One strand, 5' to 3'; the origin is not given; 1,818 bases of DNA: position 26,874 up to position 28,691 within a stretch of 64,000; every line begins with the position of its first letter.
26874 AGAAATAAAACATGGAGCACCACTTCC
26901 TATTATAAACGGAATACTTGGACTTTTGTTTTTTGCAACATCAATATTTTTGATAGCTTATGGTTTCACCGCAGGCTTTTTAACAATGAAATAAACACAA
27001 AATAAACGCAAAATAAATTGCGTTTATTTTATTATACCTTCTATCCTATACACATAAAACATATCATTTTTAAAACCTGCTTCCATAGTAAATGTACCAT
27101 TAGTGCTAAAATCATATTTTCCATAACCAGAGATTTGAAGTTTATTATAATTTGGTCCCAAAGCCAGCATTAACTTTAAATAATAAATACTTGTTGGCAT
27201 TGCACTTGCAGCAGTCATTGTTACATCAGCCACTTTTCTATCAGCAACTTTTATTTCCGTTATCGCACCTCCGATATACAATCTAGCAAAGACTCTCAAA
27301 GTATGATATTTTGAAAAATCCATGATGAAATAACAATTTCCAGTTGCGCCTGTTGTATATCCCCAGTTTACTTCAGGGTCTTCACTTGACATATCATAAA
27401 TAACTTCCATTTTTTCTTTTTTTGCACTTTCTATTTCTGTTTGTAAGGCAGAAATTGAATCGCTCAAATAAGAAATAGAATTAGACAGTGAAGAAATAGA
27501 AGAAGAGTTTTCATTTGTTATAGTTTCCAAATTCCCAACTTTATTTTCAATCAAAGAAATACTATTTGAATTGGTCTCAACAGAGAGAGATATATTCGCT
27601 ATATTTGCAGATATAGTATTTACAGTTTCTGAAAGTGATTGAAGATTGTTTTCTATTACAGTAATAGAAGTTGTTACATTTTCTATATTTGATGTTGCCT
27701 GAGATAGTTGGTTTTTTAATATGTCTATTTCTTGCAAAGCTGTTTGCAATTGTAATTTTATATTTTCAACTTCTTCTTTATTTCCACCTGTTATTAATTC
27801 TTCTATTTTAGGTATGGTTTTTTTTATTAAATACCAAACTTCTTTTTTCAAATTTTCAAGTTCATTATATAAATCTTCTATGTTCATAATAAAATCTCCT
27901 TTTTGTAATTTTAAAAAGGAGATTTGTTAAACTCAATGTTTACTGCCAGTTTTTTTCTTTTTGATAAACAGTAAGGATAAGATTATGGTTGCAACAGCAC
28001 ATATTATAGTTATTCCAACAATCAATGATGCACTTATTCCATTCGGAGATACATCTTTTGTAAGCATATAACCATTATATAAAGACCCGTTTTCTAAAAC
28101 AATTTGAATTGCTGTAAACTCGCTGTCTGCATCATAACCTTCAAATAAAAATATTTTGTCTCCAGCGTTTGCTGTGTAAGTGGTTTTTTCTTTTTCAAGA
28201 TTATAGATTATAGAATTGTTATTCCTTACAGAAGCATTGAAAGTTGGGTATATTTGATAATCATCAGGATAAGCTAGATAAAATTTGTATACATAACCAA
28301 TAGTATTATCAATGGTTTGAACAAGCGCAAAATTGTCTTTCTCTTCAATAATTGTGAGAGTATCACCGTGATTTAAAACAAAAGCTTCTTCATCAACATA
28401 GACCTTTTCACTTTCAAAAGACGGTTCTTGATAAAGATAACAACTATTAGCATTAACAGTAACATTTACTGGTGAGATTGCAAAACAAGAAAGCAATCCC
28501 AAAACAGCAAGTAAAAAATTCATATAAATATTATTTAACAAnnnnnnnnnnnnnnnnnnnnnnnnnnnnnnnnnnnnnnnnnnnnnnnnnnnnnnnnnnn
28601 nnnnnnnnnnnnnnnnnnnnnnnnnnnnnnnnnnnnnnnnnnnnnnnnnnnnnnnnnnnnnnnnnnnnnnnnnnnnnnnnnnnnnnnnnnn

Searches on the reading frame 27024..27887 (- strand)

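Call 5: search_protein_families(library=pfam, proteins=[window:27024-27887:-], max_evalue=0.1)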
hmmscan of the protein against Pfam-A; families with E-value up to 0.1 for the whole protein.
window:27024-27887:- (287 aa): 28 families (the best 25 are shown)
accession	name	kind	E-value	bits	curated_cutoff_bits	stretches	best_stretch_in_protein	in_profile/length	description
PF09787.14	Golgin_A5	-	0.00041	20.4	31.7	1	9-168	48-202/305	Golgin subfamily A member 5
PF23203.1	KIF21A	-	0.00054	20.2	28.5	0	121-161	68-108/161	KIF21A-like domain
PF15960.10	DUF4763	-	0.00067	19.4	30.1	1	2-97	42-144/236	Domain of unknown function (DUF4763)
PF04513.17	Baculo_PEP_C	-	0.00083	19.9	38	1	7-111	33-135/140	Baculovirus polyhedron envelope protein, PEP, C terminus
PF08614.16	ATG16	-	0.0019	18.8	33.7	1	63-157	57-151/200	Autophagy protein 16 (ATG16)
PF06009.19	Laminin_II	-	0.002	18.6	33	1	58-157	2-104/138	Laminin Domain II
PF15753.10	BLOC1S3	-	0.0021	18.5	27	1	43-94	113-164/172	Biogenesis of lysosome-related organelles complex 1 subunit 3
PF05911.16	FPP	-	0.0024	16.7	40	1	46-162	685-802/871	Filament-like plant protein, long coiled-coil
PF07889.17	DUF1664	-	0.0027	18.2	34.6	1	39-121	42-121/124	Protein of unknown function (DUF1664)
PF03528.20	Rabaptin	-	0.003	16.8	26.7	1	26-86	36-95/486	Rabaptin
PF09763.15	Sec3_CC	-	0.0057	16.9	27.1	1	37-85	27-75/133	Exocyst complex component Sec3, coiled-coil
PF04012.17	PspA_IM30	-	0.0072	16.4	33.9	1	37-130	97-187/220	PspA/IM30 family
PF12700.13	HlyD_2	-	0.0082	15.4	25.1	1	7-94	123-210/416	HlyD family secretion protein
PF14739.11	DUF4472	-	0.0086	17.1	26.6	0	38-95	42-99/107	Domain of unknown function (DUF4472)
PF24627.1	PUMA_CC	-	0.01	16.3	30.1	1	53-121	2-70/74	PUMA coiled-coil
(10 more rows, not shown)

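Call 6: search_protein_families(library=phrogs, proteins=[window:27024-27887:-], max_evalue=0.01)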
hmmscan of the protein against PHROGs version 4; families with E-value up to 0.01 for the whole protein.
window:27024-27887:- (287 aa): 10 families
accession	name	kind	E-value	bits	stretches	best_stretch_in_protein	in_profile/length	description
phrog_1775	-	head and packaging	3.7e-09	35.7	1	18-176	463-614/1609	minor head protein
phrog_19577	-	head and packaging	9.2e-06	26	1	45-159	51-165/378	minor head protein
phrog_5218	-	unknown function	9.6e-05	21.6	1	37-161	70-198/1599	-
phrog_167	-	tail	0.00017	20.4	1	36-156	115-236/1555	tail length tape measure protein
phrog_1272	-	tail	0.00032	19.5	1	37-158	97-218/1606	tail length tape measure protein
phrog_19505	-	unknown function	0.00085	20.4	1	24-127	18-118/162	-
phrog_2589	-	tail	0.00088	16.7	1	52-149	1690-3224/3686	tail protein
phrog_77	-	DNA, RNA and nucleotide metabolism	0.0013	18.3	1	35-168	468-797/967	SbcC-like subunit of palindrome specific endonuclease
phrog_3590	-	unknown function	0.0019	18.7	1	24-156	215-354/481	-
phrog_4896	-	other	0.0068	16.9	1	38-150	167-276/291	glycerophosphoryl diester phosphodiesterase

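Call 7: search_protein_families(library=ncbifam, proteins=[window:27024-27887:-], max_evalue=0.1)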
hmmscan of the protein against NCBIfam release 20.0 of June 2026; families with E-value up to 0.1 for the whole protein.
window:27024-27887:- (287 aa): 25 families
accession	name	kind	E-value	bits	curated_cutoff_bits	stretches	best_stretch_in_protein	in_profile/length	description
TIGR02168.1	SMC_prok_B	equivalog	1.5e-07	29.6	567.35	1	37-163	762-888/1181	chromosome segregation protein SMC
TIGR04523.1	Mplasa_alph_rch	subfamily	4.3e-06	25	270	1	2-158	336-490/745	helix-rich protein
NF041034.1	Rad50_Sulf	equivalog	3.1e-05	22.1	1000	1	2-161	546-694/872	DNA double-strand break repair ATPase Rad50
NF045487.1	ASRP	equivalog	3.4e-05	22.7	300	1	37-152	127-286/593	archaea-specific SMC-related protein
TIGR02169.1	SMC_prok_A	equivalog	3.5e-05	21.7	729.4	1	21-158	811-946/1165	chromosome segregation protein SMC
NF002572.0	PRK02224.1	equivalog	9.6e-05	20.8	1087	1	35-158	234-357/888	DNA double-strand break repair ATPase Rad50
NF041035.1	Rad50_Halo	equivalog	0.00071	18.1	1000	1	20-159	255-393/883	DNA double-strand break repair ATPase Rad50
NF038218.1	IcmG_DotF_IVB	equivalog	0.00088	19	200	1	37-100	123-186/266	type IVB secretion system protein IcmG/DotF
NF033930.1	pneumo_PspA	exception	0.0015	17.3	850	1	2-170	200-357/659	pneumococcal surface protein A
NF003034.1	PRK03918.1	equivalog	0.0032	15.5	700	1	4-159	158-337/878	DNA double-strand break repair ATPase Rad50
NF033441.0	BREX_BrxC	hypoth_equivalog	0.011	13.9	400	1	3-160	965-1122/1173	BREX system P-loop protein BrxC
NF045780.1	TrlF_fam_ATP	equivalog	0.016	13.9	350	1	3-159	472-633/944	TrlF family AAA-like ATPase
NF052320.1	Cbp1_fam_LP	subfamily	0.017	14.6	90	1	37-136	87-186/286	Cbp1 family collagen-binding glycoprotein adhesin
NF038350.1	taxis_HmpF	equivalog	0.018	13.4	200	1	2-101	449-550/553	pilus motility taxis protein HmpF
NF045622.1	Npun_F5560_fam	hypoth_equivalog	0.02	15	125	0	12-91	20-100/156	Npun_F5560 family protein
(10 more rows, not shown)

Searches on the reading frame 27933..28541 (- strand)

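Call 5: search_protein_families(library=pfam, proteins=[window:27933-28541:-], max_evalue=0.1)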
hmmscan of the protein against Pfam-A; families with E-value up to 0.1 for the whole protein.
window:27933-28541:- (202 aa): 2 families
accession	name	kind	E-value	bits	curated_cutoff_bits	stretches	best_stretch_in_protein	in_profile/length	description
PF08239.17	SH3_3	-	2.4e-05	24.9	27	1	54-89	17-53/54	Bacterial SH3 domain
PF18348.7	SH3_16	-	0.0093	16.2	25.8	1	58-84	17-44/49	Bacterial dipeptidyl-peptidase Sh3 domain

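Call 6: search_protein_families(library=phrogs, proteins=[window:27933-28541:-], max_evalue=0.01)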
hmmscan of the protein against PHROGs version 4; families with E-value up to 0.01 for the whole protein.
window:27933-28541:- (202 aa): 0 families

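Call 7: search_protein_families(library=ncbifam, proteins=[window:27933-28541:-], max_evalue=0.1)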
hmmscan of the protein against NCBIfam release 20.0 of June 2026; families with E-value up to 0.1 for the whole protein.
window:27933-28541:- (202 aa): 1 family
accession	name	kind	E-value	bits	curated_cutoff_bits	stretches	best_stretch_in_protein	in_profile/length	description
TIGR04211.1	SH3_and_anchor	equivalog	0.012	15.2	65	1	56-105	24-75/198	TIGR04211 family SH3 domain-containing protein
